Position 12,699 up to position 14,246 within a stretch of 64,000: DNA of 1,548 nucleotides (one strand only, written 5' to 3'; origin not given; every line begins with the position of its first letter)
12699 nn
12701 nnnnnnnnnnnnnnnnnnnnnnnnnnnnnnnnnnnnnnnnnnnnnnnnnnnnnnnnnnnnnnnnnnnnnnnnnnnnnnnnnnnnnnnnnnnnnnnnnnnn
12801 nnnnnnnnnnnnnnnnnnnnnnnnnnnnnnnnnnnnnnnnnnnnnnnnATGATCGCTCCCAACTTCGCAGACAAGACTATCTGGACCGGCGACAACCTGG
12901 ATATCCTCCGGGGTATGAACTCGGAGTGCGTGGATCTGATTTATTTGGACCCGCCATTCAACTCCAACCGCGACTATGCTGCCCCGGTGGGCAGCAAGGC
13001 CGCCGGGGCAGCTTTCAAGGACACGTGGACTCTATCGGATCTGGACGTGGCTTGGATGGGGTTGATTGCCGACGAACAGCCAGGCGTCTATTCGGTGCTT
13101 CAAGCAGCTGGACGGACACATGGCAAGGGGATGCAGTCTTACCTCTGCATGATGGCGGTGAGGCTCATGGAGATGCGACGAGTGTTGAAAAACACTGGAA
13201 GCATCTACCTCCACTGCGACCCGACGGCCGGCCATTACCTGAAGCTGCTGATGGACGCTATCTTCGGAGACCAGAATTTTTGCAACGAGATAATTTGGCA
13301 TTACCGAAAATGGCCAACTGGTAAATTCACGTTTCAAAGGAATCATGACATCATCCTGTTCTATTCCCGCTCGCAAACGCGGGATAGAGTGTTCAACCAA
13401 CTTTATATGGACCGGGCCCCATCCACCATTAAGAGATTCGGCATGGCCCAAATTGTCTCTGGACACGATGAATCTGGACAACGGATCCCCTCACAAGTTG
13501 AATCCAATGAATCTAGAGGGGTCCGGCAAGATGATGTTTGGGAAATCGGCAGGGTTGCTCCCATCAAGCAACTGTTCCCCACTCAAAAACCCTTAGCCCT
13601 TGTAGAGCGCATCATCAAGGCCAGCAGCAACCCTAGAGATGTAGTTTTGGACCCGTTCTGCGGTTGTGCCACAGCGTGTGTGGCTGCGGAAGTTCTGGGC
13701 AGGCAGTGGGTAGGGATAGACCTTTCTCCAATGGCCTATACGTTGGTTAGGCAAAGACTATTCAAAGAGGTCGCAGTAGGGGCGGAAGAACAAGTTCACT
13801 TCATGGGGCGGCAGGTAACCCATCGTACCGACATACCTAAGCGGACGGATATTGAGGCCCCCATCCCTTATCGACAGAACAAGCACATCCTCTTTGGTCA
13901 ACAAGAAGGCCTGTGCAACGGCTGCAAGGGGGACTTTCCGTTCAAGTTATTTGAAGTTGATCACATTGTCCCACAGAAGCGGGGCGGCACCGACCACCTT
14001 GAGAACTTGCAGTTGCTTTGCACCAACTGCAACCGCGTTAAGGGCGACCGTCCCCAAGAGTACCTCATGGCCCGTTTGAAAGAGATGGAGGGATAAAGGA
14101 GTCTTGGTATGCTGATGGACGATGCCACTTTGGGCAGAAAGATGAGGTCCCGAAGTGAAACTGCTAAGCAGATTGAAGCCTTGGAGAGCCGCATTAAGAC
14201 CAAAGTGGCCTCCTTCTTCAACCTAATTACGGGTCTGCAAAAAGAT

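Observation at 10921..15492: Lower-GC six-ORF operon with three distinct DNA methyltransferases, an HNH fusion and two unknown proteins, next to a tRNA pair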

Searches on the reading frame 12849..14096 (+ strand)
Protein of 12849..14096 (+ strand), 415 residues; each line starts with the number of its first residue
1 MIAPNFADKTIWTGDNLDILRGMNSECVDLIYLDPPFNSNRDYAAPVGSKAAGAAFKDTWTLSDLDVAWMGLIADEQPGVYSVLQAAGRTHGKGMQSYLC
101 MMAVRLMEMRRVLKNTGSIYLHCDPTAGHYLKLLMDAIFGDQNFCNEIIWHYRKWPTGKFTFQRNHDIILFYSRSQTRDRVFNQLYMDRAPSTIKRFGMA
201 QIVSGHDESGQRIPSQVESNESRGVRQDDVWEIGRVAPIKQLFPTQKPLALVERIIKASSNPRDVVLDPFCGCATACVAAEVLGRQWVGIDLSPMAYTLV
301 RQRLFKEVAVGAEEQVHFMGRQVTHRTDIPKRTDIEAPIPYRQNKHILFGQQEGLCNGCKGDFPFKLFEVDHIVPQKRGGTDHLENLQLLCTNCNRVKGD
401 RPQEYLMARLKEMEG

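Call 4: search_protein_families(library=pfam, proteins=[window:12849-14096:+], max_evalue=0.1)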
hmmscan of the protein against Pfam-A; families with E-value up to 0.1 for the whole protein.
window:12849-14096:+ (415 aa): 6 families
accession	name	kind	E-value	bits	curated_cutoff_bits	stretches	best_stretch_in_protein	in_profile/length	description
PF01555.25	N6_N4_Mtase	-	2.4e-40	139.2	26.7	1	28-298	1-217/221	DNA methylase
PF01844.29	HNH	-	1.7e-13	50.9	21.4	1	356-401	1-47/47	HNH endonuclease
PF14279.12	HNH_5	-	1.7e-11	44.3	27.5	1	356-406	1-51/56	HNH endonuclease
PF13395.12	HNH_4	-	0.00034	20.9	22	1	368-401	18-51/54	HNH endonuclease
PF03602.21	Cons_hypoth95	-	0.0042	17.2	24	0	22-42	107-128/182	Conserved hypothetical protein 95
PF02945.21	Endonuclease_7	-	0.011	16.1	23.6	1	341-400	12-65/82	Recombination endonuclease VII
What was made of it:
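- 12849..14096 (+): ORF4: beta-class DPPF MTase fused to a C-terminal HNH nuclease (HNH about 13914-14051), a self-contained solitary gene unit. PF01555 at 139.2 bits plus PF01844 at 50.9 bits (call 4).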

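Call 5: search_protein_families(library=padloc, proteins=[window:12849-14096:+], max_evalue=0.1)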
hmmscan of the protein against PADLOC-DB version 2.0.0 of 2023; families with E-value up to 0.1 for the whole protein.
window:12849-14096:+ (415 aa): 92 families (the best 25 are shown)
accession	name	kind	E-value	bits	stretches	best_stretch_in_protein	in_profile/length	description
PDLC03339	MTase_II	-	3.6e-63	211.7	2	95-308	57-275/399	Type II methyltransferase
PDLC03300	MTase_II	-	8.9e-46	154.3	1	8-316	11-288/302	Type II methyltransferase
PDLC03354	MTase_II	-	1.9e-43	147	3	218-309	298-387/425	Type II methyltransferase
PDLC03633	MTase_III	-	3.6e-38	129.6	1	9-306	79-355/616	Type III methyltransferase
PDLC03371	MTase_II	-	2.1e-37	127.1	1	8-307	10-255/260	Type II methyltransferase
PDLC03636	MTase_III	-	4.1e-37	126.2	2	98-184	96-182/575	Type III methyltransferase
PDLC03299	MTase_II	-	1e-32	111.8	2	95-327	59-280/296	Type II methyltransferase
PDLC03644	MTase_III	-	6e-31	105.8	2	96-178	107-190/542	Type III methyltransferase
PDLC03634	MTase_III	-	7.6e-28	95.7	2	13-185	99-258/621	Type III methyltransferase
PDLC03641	MTase_III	-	1.2e-26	91.4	2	11-185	107-272/657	Type III methyltransferase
PDLC03638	MTase_III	-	1.6e-26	90.9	2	97-189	430-524/816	Type III methyltransferase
PDLC03635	MTase_III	-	3.9e-25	86.6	2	97-184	267-357/708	Type III methyltransferase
PDLC03216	MTase_II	-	1.6e-24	84.6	3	240-316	191-267/364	Type II methyltransferase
PDLC03387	MTase_II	-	1.9e-24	84.3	2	223-309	195-280/289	Type II methyltransferase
PDLC03738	oMTase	-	2.8e-24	83.5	3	240-322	201-283/376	orphan methyltransferase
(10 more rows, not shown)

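Call 6: search_protein_families(library=ncbifam, proteins=[window:12849-14096:+], max_evalue=0.1)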
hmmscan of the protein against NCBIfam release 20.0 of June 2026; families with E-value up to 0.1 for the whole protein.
window:12849-14096:+ (415 aa): 8 families
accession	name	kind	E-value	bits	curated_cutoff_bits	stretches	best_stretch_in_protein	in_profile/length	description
NF008572.0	PRK11524.1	equivalog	1.1e-26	93.7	292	2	98-295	61-247/294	adenine-specific DNA-methyltransferase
NF050803.1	DnaMtaseCcrMCaul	equivalog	3e-24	85.6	830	2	240-326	183-269/350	adenine-specific DNA-methyltransferase CcrM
NF010253.0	PRK13699.1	subfamily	1.2e-12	48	244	1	241-304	142-205/226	DNA methyltransferase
NF040563.1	guided_IscB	equivalog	1.1e-09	37.9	175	1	346-409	185-246/314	RNA-guided endonuclease IscB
NF049971.1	CRISPR_Cas9d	exception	6.6e-08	31.6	375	1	344-407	536-603/986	type II CRISPR RNA-guided endonuclease Cas9d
TIGR01865.2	cas_Csn1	equivalog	2.6e-05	22.7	100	1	366-406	586-633/1070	type II CRISPR RNA-guided endonuclease Cas9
TIGR01177.1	TIGR01177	hypoth_equivalog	0.035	13.4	316.55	1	263-293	183-213/330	TIGR01177 family methyltransferase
NF043040.1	corrin_prot_MT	hypoth_equivalog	0.04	13.3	180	1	251-325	30-101/216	corrinoid protein-associated methyltransferase CpaM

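Call 7: search_protein_families(library=phrogs, proteins=[window:12849-14096:+], max_evalue=0.1)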
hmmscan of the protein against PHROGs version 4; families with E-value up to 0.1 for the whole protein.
window:12849-14096:+ (415 aa): 52 families (the best 25 are shown)
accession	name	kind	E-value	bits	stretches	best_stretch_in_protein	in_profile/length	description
phrog_67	-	other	1.9e-58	200.2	1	10-312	125-351/743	DNA methyltransferase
phrog_498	-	other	3e-21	76.6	1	11-321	203-435/633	DNA methyltransferase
phrog_3008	-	other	1.5e-17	64.7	1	223-314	127-221/244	DNA methyltransferase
phrog_2118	-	DNA, RNA and nucleotide metabolism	2.8e-14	54.3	1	342-406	165-229/301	HNH endonuclease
phrog_6050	-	DNA, RNA and nucleotide metabolism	1.1e-12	48.5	1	321-403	279-362/402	HNH endonuclease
phrog_1035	-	DNA, RNA and nucleotide metabolism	1.4e-12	49.1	1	346-407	152-219/271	endonuclease VII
phrog_18293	-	other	7.2e-12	46.3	1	240-308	43-111/119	methyltransferase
phrog_338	-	DNA, RNA and nucleotide metabolism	1.4e-11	45.4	1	346-404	202-265/340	HNH endonuclease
phrog_5718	-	DNA, RNA and nucleotide metabolism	1.9e-11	44.6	1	321-412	98-187/394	HNH endonuclease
phrog_6952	-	other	1.6e-10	42.2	1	226-294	97-165/181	DNA methyltransferase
phrog_2214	-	DNA, RNA and nucleotide metabolism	1.6e-09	38.4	1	340-405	180-243/429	HNH endonuclease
phrog_23085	-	unknown function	4.5e-09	37.1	1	226-306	24-107/138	-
phrog_589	-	DNA, RNA and nucleotide metabolism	5.6e-09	37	1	349-408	87-148/179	HNH endonuclease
phrog_7785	-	DNA, RNA and nucleotide metabolism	9e-09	36.5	1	345-401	62-114/147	HNH endonuclease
phrog_8660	-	DNA, RNA and nucleotide metabolism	2.3e-08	35.4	1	348-403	119-181/196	HNH endonuclease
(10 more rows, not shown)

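Call 9: search_solved_structures(query=window:12849-14096:+, max_evalue=0.001)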
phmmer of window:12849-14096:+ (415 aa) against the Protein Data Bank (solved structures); distinct sequences matched with E-value up to 0.001: 18.
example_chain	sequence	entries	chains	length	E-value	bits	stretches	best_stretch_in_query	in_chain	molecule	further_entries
6pbd_A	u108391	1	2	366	1.1e-16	63.9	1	240-337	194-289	Modification methylase CcrMI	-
9c3u_A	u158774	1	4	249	2.3e-13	53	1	113-302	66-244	Methyltransferase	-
8urk_A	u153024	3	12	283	2.8e-13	52.6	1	113-303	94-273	Methyltransferase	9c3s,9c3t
1g60_A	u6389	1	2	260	8.8e-13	51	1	115-293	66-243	Adenine-specific Methyltransferase MboIIA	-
6k0w_B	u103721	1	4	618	1.3e-11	47.2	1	8-177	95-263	Adenine specific DNA methyltransferase (Mod)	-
4zcf_A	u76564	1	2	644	4.9e-11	45.3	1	12-176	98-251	Restriction endonuclease EcoP15I, modification subunit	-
5hek_A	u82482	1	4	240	2.9e-10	42.7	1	241-304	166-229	Adenine specific DNA methyltransferase (DpnA)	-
5hfj_A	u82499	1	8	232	3.5e-10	42.5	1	240-304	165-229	Adenine specific DNA methyltransferase (DpnA)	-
2zie_A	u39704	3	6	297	2.2e-09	39.8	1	198-309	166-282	Putative modification methylase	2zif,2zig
7dsu_A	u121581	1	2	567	5.9e-09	38.4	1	97-206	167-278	Mbo45V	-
1nw8_A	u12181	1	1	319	7.9e-09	38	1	106-297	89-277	MODIFICATION METHYLASE RSRI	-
1eg2_A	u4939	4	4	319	8.1e-09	38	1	106-297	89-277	MODIFICATION METHYLASE RSRI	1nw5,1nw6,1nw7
6me0_C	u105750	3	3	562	1.3e-08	37.3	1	335-411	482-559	Maturase reverse transcriptase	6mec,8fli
8s9m_A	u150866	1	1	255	1.2e-06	30.8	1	233-305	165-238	DNA cytosine-N4 methyltransferase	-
8s9n_A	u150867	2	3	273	1.3e-06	30.7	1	233-305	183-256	DNA cytosine-N4 methyltransferase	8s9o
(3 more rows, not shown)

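Call 21: find_homologous_proteins(query=window:12849-14096:+, max_evalue=1e-20)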
Query window:12849-14096:+ (415 aa): 8000 proteins with E <= 1e-20 among 8000 candidates; the best 120 are listed.
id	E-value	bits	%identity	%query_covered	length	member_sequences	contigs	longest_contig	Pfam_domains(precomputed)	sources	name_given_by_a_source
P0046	5.4e-290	979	100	100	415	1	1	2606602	PF01844.30,PF14279.13,PF01555.25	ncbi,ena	-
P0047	4.0e-215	732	75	99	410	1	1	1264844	PF01844.30,PF14279.13,PF01555.25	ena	-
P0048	9.2e-207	705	74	99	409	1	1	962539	PF01844.30,PF14279.13,PF01555.25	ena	-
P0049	1.4e-192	658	62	90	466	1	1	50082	PF01844.30,PF14279.13,PF01555.25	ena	-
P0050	5.2e-190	650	69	100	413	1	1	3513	PF01844.30,PF14279.13,PF01555.25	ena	-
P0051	1.7e-188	645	69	99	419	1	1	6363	PF13395.13,PF01844.30,PF14279.13,PF01555.25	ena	-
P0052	2.4e-188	644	72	92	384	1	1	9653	PF01844.30,PF14279.13,PF01555.25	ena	-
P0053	1.2e-187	642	67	100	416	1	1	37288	PF01844.30,PF14279.13,PF01555.25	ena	-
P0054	3.9e-186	637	67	99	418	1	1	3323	PF01844.30,PF14279.13,PF01555.25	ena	-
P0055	6.4e-186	636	69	100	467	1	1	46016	PF01844.30,PF14279.13,PF01555.25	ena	-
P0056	1.1e-185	636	67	100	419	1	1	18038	PF13395.13,PF01844.30,PF14279.13,PF01555.25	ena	-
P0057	1.9e-185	635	66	100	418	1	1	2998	PF01844.30,PF14279.13,PF01555.25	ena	-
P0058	2.1e-185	635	69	100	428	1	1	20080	PF01844.30,PF14279.13,PF01555.25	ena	-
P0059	9.9e-185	632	67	99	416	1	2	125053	PF13395.13,PF01844.30,PF14279.13,PF01555.25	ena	-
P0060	5.5e-184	630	69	100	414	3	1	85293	PF01844.30,PF14279.13,PF01555.25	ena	-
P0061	3.6e-183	627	67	100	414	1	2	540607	PF01844.30,PF14279.13,PF01555.25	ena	-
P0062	5.3e-183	627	67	99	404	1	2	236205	PF01844.30,PF14279.13,PF01555.25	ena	-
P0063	1.1e-182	626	64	99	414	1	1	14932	PF01844.30,PF14279.13,PF01555.25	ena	-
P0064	4.3e-182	624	69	100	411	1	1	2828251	PF01844.30,PF14279.13,PF01555.25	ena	-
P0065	4.6e-182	624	67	99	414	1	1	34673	PF01844.30,PF14279.13,PF01555.25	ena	-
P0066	8.6e-182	623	67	99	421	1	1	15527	PF01844.30,PF14279.13,PF01555.25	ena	-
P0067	1.3e-181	622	66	99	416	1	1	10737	PF01844.30,PF14279.13,PF01555.25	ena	-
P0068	4.2e-181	620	66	100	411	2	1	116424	PF13395.13,PF01844.30,PF14279.13,PF01555.25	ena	-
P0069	7.0e-181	620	66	100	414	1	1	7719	PF13395.13,PF01844.30,PF14279.13,PF01555.25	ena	-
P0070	1.4e-180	619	67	100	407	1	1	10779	PF13395.13,PF01844.30,PF14279.13,PF01555.25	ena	-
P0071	5.9e-180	617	66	100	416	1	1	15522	PF13395.13,PF01844.30,PF14279.13,PF01555.25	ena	-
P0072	6.3e-180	617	67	99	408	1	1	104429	PF13395.13,PF01844.30,PF14279.13,PF01555.25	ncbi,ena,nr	ncbi:MAG: hypothetical protein F4X64_18905 [Chloroflexi bacterium]|nr:hypothetical protein [Chlorofl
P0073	1.0e-179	616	65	97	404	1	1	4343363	PF13395.13,PF01844.30,PF14279.13,PF01555.25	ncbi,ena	-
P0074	2.7e-179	614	67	97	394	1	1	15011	PF01844.30,PF14279.13,PF01555.25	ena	-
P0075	3.8e-179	614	66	100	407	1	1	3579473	PF13395.13,PF01844.30,PF14279.13,PF01555.25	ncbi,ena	-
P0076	6.1e-179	613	67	100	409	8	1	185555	PF01844.30,PF14279.13,PF01555.25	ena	-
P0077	7.8e-179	613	67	99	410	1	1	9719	PF01844.30,PF14279.13,PF01555.25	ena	-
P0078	3.1e-178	611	67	100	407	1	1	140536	PF01844.30,PF14279.13,PF01555.25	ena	-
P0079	5.4e-178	610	67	100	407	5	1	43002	PF01844.30,PF14279.13,PF01555.25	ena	-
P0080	1.1e-177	609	64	97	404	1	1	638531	PF13395.13,PF01844.30,PF14279.13,PF01555.25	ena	-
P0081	1.1e-177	609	67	100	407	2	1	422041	PF01844.30,PF14279.13,PF01555.25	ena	-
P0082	1.8e-177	608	66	99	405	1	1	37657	PF01844.30,PF14279.13,PF01555.25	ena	-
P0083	2.1e-177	608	67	100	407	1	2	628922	PF01844.30,PF14279.13,PF01555.25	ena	-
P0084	2.1e-177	608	66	100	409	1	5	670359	PF01844.30,PF14279.13,PF01555.25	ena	-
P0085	6.3e-177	607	66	100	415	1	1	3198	PF13395.13,PF01844.30,PF14279.13,PF01555.25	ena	-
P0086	6.3e-177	607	65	100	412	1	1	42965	PF01844.30,PF14279.13,PF01555.25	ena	-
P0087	9.0e-177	606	63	100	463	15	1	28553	PF01844.30,PF14279.13,PF01555.25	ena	-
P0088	1.1e-176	606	65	97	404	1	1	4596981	PF01844.30,PF14279.13,PF01555.25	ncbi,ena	-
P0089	1.4e-176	606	65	97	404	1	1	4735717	PF13395.13,PF01844.30,PF14279.13,PF01555.25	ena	-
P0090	1.5e-176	605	66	100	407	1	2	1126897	PF01844.30,PF14279.13,PF01555.25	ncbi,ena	-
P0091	2.7e-176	605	66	100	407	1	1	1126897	PF01844.30,PF14279.13,PF01555.25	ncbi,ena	-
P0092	3.0e-176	604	66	100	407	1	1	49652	PF01844.30,PF14279.13,PF01555.25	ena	-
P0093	3.6e-176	604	66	99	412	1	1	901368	PF01844.30,PF14279.13,PF01555.25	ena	-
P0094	4.0e-176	604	65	100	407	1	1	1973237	PF01844.30,PF14279.13,PF01555.25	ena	-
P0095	4.4e-176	604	65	99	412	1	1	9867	PF01844.30,PF14279.13,PF01555.25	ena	-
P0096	8.0e-176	603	61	99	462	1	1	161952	PF01844.30,PF14279.13,PF01555.25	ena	-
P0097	1.1e-175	603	65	99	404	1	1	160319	PF01844.30,PF14279.13,PF01555.25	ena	-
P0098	1.5e-175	602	66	99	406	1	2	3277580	PF01844.30,PF14279.13,PF01555.25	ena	-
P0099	1.9e-175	602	65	100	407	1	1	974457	PF01844.30,PF14279.13,PF01555.25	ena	-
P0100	5.1e-175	600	65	99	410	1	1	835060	PF01844.30,PF14279.13,PF01555.25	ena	-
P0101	5.9e-175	600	65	98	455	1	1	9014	PF01844.30,PF14279.13,PF01555.25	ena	-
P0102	7.2e-175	600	65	99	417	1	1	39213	PF13395.13,PF01844.30,PF14279.13,PF01555.25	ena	-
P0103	7.5e-175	600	66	100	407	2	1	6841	PF01844.30,PF14279.13,PF01555.25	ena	-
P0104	8.5e-175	600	66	99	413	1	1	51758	PF13395.13,PF01844.30,PF14279.13,PF01555.25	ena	-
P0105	9.0e-175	600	65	99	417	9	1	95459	PF13395.13,PF01844.30,PF14279.13,PF01555.25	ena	-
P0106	1.7e-174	599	61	99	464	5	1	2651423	PF13395.13,PF01844.30,PF14279.13,PF01555.25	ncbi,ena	-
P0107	2.2e-174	598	60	100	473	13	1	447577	PF01844.30,PF14279.13,PF01555.25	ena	-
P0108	2.7e-174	598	65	99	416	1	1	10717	PF13395.13,PF01844.30,PF14279.13,PF01555.25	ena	-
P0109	3.6e-174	598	67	99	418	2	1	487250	PF01844.30,PF14279.13,PF01555.25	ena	-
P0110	3.6e-174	598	66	99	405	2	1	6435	PF01844.30,PF14279.13,PF01555.25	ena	-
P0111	5.3e-174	597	56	100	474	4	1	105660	PF01844.30,PF14279.13,PF01555.25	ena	-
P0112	5.3e-174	597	65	100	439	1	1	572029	PF13395.13,PF01844.30,PF14279.13,PF01555.25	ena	-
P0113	8.6e-174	596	-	-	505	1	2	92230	PF01844.30,PF14279.13,PF01555.25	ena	-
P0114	1.9e-173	595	64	99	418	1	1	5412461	PF13395.13,PF01844.30,PF14279.13,PF01555.25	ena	-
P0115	2.3e-173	595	63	100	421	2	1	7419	PF01844.30,PF14279.13,PF01555.25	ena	-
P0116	3.2e-173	594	64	99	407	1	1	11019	PF01844.30,PF14279.13,PF01555.25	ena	-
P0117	4.1e-173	594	63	99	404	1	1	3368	PF01844.30,PF14279.13,PF01555.25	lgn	-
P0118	6.0e-173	594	64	99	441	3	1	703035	PF01844.30,PF14279.13,PF01555.25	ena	-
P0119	6.5e-173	593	65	99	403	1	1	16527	PF01844.30,PF14279.13,PF01555.25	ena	-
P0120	7.6e-173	593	65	99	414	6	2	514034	PF01844.30,PF14279.13,PF01555.25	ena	-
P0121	7.7e-173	593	66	100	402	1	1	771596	PF01844.30,PF14279.13,PF01555.25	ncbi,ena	-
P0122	1.5e-172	592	65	100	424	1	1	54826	PF13395.13,PF01844.30,PF14279.13,PF01555.25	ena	-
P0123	1.9e-172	592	65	100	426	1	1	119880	PF01844.30,PF14279.13,PF01555.25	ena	-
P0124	1.9e-172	592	-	-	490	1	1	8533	PF01844.30,PF14279.13,PF01555.25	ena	-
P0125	6.6e-172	590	61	99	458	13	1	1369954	PF13395.13,PF01844.30,PF14279.13,PF01555.25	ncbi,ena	-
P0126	7.4e-172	590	62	100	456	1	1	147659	PF01844.30,PF14279.13,PF01555.25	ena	-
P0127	8.1e-172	590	64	99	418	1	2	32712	PF13395.13,PF01844.30,PF14279.13,PF01555.25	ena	-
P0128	1.2e-171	589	64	99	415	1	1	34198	PF01844.30,PF14279.13,PF01555.25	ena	-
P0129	1.3e-171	589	64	100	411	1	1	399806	PF01844.30,PF14279.13,PF01555.25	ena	-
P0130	1.5e-171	589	64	99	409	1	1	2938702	PF01844.30,PF14279.13,PF01555.25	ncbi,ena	-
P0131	3.3e-171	588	67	99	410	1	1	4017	PF01844.30,PF14279.13,PF01555.25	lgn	-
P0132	5.1e-171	587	58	99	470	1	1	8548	PF01844.30,PF14279.13,PF01555.25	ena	-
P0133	5.4e-171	587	64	100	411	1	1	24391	PF01844.30,PF14279.13,PF01555.25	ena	-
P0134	5.4e-171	587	64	100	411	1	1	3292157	PF01844.30,PF14279.13,PF01555.25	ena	-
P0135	8.3e-171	587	63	100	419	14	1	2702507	PF01844.30,PF14279.13,PF01555.25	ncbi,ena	-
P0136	8.4e-171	586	-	-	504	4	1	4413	PF01844.30,PF14279.13,PF01555.25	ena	-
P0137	1.0e-170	586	58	99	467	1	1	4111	PF01844.30,PF14279.13,PF01555.25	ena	-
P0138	1.2e-170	586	-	-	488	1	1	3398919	PF01844.30,PF14279.13,PF01555.25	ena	-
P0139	1.6e-170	586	64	100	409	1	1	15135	PF13395.13,PF01844.30,PF14279.13,PF01555.25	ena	-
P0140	1.9e-170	585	-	-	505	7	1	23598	PF01844.30,PF14279.13,PF01555.25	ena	-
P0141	2.8e-170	585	60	99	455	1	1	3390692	PF13395.13,PF01844.30,PF14279.13,PF01555.25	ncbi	-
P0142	2.9e-170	585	63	100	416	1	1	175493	PF01844.30,PF14279.13,PF01555.25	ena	-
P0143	3.4e-170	584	60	100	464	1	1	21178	PF13395.13,PF01844.30,PF14279.13,PF01555.25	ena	-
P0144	4.7e-170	584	-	-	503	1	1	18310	PF01844.30,PF14279.13,PF01555.25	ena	-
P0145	6.9e-170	583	59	100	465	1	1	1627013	PF13395.13,PF01844.30,PF14279.13,PF01555.25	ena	-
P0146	8.7e-170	583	59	99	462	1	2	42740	PF13395.13,PF01844.30,PF14279.13,PF01555.25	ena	-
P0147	9.4e-170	583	-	-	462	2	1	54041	PF01844.30,PF14279.13,PF01555.25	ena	-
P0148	9.9e-170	583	64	99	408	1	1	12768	PF03602.22,PF13395.13,PF01844.30,PF14279.13,PF01555.25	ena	-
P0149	1.1e-169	583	58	99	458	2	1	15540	PF13395.13,PF01844.30,PF14279.13,PF01555.25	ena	-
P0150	1.3e-169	583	64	100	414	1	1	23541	PF01844.30,PF14279.13,PF01555.25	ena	-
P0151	1.9e-169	582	59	100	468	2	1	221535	PF01844.30,PF14279.13,PF01555.25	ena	-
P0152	1.9e-169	582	60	99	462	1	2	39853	PF13395.13,PF01844.30,PF14279.13,PF01555.25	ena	-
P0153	2.2e-169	582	62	99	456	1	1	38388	PF13395.13,PF01844.30,PF14279.13,PF01555.25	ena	-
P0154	2.2e-169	582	60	98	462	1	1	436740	PF01844.30,PF14279.13,PF01555.25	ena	-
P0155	3.0e-169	581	60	100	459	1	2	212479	PF01844.30,PF14279.13,PF01555.25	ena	-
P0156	3.2e-169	581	59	99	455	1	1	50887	PF13395.13,PF01844.30,PF14279.13,PF01555.25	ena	-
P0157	3.3e-169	581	59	100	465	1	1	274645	PF01844.30,PF14279.13,PF01555.25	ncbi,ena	-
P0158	3.3e-169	581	60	100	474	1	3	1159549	PF01844.30,PF14279.13,PF01555.25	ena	-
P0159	3.6e-169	581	62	99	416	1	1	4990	PF13395.13,PF01844.30,PF14279.13,PF01555.25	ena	-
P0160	3.7e-169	581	61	100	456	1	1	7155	PF01844.30,PF14279.13,PF01555.25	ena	-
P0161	3.8e-169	581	-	-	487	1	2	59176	PF13395.13,PF01844.30,PF14279.13,PF01555.25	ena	-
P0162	5.1e-169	581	58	100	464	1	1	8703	PF01844.30,PF14279.13,PF01555.25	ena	-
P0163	5.1e-169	581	-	-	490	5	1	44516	PF01844.30,PF14279.13,PF01555.25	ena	-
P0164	6.1e-169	580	58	100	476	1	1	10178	PF01844.30,PF14279.13,PF01555.25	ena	-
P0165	6.3e-169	580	58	100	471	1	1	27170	PF01844.30,PF14279.13,PF01555.25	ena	-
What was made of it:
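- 12849..14096 (+): More than 120 clusters share the architecture at 56-75% identity (call 21).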

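Call 22: find_encoding_contigs(protein=P0047, flank=8000, max_places=2)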
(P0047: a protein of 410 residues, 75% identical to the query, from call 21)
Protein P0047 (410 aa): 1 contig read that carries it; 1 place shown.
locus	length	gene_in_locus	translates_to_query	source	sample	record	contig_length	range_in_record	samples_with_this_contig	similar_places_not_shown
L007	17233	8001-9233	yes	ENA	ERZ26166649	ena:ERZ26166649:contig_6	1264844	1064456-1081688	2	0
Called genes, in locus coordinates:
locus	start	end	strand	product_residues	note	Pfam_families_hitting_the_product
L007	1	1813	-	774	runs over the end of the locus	-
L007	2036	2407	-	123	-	-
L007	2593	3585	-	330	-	PF13011:LZ_Tnp_IS481 (weak), PF13384:HTH_23 (weak), PF13518:HTH_28 (weak), PF13551:HTH_29, PF13565:HTH_32, PF00665:rve, PF13683:rve_3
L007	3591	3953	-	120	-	PF01527:HTH_Tnp_1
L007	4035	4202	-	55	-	-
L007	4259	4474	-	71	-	-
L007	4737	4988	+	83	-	-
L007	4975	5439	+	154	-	PF06114:Peptidase_M78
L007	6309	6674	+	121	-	PF05656:DUF805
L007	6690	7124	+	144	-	-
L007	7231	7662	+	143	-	-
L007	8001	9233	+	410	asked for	PF01555:N6_N4_Mtase, PF01844:HNH, PF14279:HNH_5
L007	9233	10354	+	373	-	PF14659:Phage_int_SAM_3, PF00589:Phage_integrase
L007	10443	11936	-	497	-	PF00890:FAD_binding_2, PF01266:DAO, PF03486:HI0933_like (faint), PF07992:Pyr_redox_2 (faint), PF12831:FAD_oxidored (faint)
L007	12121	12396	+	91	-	PF19124:DUF5808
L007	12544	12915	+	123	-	PF02537:CRCB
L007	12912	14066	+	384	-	PF01612:DNA_pol_A_exo1, PF00570:HRDC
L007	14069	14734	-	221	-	PF00300:His_Phos_1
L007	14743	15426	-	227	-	-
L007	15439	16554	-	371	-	PF00890:FAD_binding_2, PF01266:DAO, PF03486:HI0933_like (faint), PF07992:Pyr_redox_2 (faint), PF12831:FAD_oxidored (weak), PF13450:NAD_binding_8 (weak)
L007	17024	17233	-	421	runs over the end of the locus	PF01979:Amidohydro_1, PF07969:Amidohydro_3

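Call 23: find_encoding_contigs(protein=P0048, flank=8000, max_places=2)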
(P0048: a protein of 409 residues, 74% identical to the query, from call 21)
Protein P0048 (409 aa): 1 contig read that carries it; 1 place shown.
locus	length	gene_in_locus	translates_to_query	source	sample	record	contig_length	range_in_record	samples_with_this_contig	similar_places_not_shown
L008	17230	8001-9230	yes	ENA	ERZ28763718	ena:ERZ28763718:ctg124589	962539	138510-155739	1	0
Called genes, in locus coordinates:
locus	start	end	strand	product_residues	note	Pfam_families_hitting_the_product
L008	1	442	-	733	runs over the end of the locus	PF00580:UvrD-helicase, PF13245:AAA_19, PF01443:Viral_helicase1 (faint), PF13361:UvrD_C, PF13538:UvrD_C_2, PF21196:PcrA_UvrD_tudor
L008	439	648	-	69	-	-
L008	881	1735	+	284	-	-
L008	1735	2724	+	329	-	-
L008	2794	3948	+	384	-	-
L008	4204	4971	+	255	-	-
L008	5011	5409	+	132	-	PF01042:Ribonuc_L-PSP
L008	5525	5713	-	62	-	-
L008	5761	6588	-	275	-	PF23023:Anti-Pycsar_Apyc1 (faint), PF00753:Lactamase_B, PF19583:ODP (weak), PF17778:WHD_BLACT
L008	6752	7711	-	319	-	-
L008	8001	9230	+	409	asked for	PF01555:N6_N4_Mtase, PF01844:HNH, PF14279:HNH_5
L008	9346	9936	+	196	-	-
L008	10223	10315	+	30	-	-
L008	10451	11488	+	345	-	PF02912:Phe_tRNA-synt_N, PF01409:tRNA-synt_2d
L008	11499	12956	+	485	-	PF04909:Amidohydro_2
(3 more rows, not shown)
